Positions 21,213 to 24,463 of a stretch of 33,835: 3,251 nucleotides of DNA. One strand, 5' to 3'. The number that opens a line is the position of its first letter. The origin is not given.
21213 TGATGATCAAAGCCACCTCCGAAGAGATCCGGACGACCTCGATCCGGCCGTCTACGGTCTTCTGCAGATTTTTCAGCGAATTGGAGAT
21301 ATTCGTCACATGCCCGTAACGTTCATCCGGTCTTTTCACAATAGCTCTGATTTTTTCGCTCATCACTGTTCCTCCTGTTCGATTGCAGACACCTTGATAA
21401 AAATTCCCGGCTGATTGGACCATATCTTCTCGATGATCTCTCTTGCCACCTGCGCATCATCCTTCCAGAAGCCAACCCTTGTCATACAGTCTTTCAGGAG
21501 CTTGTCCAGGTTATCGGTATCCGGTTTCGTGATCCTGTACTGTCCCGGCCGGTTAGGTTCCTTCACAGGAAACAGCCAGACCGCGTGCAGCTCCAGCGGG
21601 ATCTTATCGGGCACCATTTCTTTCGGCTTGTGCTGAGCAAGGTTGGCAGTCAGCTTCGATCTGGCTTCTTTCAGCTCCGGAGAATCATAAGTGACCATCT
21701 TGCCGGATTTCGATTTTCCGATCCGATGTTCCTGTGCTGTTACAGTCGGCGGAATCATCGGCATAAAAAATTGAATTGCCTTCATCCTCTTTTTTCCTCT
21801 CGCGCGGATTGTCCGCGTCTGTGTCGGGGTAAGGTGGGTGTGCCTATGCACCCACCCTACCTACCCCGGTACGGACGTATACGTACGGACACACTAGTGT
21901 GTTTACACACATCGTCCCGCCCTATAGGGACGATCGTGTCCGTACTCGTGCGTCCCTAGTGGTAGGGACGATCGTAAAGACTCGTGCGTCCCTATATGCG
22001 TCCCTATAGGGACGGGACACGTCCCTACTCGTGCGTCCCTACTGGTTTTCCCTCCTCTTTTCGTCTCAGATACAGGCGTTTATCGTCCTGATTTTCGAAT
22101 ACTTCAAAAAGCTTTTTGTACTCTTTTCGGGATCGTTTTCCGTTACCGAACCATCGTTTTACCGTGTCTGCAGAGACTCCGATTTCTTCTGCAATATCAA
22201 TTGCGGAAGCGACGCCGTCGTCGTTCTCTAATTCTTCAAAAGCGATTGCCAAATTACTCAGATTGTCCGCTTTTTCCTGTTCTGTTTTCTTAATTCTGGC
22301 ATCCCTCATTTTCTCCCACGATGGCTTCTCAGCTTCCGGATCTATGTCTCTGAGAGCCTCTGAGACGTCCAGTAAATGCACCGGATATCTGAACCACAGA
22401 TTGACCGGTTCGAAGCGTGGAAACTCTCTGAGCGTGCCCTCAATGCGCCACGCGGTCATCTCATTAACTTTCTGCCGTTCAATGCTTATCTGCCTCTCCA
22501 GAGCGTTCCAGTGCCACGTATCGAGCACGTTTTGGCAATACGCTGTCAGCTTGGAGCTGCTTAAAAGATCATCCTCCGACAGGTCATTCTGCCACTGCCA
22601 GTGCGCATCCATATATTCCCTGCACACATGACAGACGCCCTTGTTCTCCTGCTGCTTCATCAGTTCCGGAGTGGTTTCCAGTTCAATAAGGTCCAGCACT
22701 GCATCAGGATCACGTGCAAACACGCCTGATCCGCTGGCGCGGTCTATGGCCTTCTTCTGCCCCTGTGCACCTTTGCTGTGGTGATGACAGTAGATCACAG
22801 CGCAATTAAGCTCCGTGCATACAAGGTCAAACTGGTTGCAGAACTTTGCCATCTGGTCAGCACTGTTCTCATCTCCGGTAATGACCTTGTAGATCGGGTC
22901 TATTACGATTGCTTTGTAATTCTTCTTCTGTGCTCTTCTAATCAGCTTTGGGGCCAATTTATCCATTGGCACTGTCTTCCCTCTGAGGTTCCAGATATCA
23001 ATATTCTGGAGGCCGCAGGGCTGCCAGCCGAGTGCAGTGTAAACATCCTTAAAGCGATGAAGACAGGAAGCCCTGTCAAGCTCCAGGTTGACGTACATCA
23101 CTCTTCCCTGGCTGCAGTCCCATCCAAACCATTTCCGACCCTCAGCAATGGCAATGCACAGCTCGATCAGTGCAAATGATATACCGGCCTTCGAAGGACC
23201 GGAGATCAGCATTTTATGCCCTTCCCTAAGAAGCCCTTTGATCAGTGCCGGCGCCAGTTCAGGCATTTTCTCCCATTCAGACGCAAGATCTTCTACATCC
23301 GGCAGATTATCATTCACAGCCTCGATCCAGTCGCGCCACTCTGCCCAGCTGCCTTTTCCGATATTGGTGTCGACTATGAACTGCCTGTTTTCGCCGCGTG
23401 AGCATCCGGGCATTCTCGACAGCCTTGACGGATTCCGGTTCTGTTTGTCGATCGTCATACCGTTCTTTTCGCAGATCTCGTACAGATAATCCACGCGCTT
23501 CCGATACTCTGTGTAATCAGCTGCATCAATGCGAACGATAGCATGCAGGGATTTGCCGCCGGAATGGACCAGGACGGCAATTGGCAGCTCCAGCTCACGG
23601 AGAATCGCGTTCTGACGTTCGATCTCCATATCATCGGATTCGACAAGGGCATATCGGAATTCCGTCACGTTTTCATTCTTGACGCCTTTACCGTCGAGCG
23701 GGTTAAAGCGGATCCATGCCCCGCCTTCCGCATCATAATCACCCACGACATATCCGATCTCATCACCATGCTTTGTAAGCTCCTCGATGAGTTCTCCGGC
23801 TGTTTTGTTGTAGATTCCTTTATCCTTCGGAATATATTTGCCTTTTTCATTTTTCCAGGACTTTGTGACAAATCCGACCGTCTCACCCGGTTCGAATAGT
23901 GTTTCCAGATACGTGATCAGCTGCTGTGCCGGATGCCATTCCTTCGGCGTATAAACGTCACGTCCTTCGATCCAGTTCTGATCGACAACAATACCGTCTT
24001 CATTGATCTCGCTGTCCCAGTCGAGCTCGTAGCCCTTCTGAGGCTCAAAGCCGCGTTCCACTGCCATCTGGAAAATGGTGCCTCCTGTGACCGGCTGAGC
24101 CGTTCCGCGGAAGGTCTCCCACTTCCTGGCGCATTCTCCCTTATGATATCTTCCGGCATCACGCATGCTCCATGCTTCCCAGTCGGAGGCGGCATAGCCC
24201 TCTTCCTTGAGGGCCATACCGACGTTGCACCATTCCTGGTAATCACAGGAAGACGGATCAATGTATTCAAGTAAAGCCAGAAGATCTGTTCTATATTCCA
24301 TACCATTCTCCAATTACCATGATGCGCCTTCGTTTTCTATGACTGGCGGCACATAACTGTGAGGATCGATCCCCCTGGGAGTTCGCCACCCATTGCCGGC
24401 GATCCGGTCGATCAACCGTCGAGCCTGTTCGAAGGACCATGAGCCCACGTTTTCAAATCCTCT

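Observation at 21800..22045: Dense array of GTCCC/GGGAC-centred palindromes and direct repeats between the primase-helicase and rusA (candidate phage origin)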

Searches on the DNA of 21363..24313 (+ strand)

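Call 8: search_dna_similar(query=window:21363-24313:+, collection=phages, mode=near, max_rows=30)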
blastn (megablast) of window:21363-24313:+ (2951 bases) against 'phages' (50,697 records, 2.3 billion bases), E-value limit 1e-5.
Records with a match: 2; places in all: 2; records where one place covers at least 80% of the query: 0.
Best place of each record, by identity: 60-80% 2.
By first word of the organism name: Faecalibacterium 2.
By host as written in the record: Faecalibacterium prausnitzii 2.
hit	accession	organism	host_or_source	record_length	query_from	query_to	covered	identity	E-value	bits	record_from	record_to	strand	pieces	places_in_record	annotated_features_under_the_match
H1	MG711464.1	Faecalibacterium phage FP_Lugh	Faecalibacterium prausnitzii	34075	1330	1749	14%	76.5%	6e-55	222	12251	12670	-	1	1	primase/helicase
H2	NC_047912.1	Faecalibacterium phage FP_Lugh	Faecalibacterium prausnitzii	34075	1330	1749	14%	76.5%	6e-55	222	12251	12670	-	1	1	DNA primase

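Call 11: get_annotated_region(hit=H2, flank=6000)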
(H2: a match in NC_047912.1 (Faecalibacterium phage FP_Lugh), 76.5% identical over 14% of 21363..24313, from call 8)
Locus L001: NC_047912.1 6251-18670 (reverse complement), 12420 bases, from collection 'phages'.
description: Faecalibacterium phage FP_Lugh, complete genome.
organism: Faecalibacterium phage FP_Lugh (NCBI taxid 2070184)
taxonomy: Viruses; Duplodnaviria; Heunggongvirae; Uroviricota; Caudoviricetes; Lughvirus; Lughvirus lugh
host: Faecalibacterium prausnitzii; source: -; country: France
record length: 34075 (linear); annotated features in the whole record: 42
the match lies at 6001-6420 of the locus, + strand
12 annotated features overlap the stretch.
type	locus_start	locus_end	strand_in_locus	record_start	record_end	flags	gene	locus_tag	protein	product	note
CDS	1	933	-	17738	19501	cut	-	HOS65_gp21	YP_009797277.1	minor head protein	rasttk_feature_creation_tool=prodigal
CDS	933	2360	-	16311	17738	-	-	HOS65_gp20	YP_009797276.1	portal protein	rasttk_feature_creation_tool=prodigal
CDS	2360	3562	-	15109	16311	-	-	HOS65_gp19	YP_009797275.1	terminase large subunit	rasttk_feature_creation_tool=prodigal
CDS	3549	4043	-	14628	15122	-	-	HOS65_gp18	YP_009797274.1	terminase small subunit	rasttk_feature_creation_tool=prodigal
CDS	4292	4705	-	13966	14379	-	-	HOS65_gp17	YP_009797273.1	transcriptional regulator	rasttk_feature_creation_tool=prodigal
CDS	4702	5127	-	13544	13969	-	-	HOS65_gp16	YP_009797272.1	RusA-like Holliday junction resolvase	rasttk_feature_creation_tool=prodigal; Holliday junction resolvase RusA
CDS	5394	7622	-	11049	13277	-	-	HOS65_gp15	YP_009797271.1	DNA primase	rasttk_feature_creation_tool=prodigal; AEP Primase-helicase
CDS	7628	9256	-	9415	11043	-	-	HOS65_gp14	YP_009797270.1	DNA helicase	rasttk_feature_creation_tool=prodigal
CDS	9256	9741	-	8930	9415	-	-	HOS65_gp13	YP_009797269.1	DUF669 domain-containing protein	rasttk_feature_creation_tool=prodigal; SSB protein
CDS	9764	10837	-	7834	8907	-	-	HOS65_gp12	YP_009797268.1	Sak4-like ssDNA annealing protein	rasttk_feature_creation_tool=prodigal; Sak4 recombinase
CDS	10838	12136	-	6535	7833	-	-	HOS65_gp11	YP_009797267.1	AAA family ATPase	rasttk_feature_creation_tool=prodigal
CDS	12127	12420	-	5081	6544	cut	-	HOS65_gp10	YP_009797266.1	hypothetical protein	rasttk_feature_creation_tool=prodigal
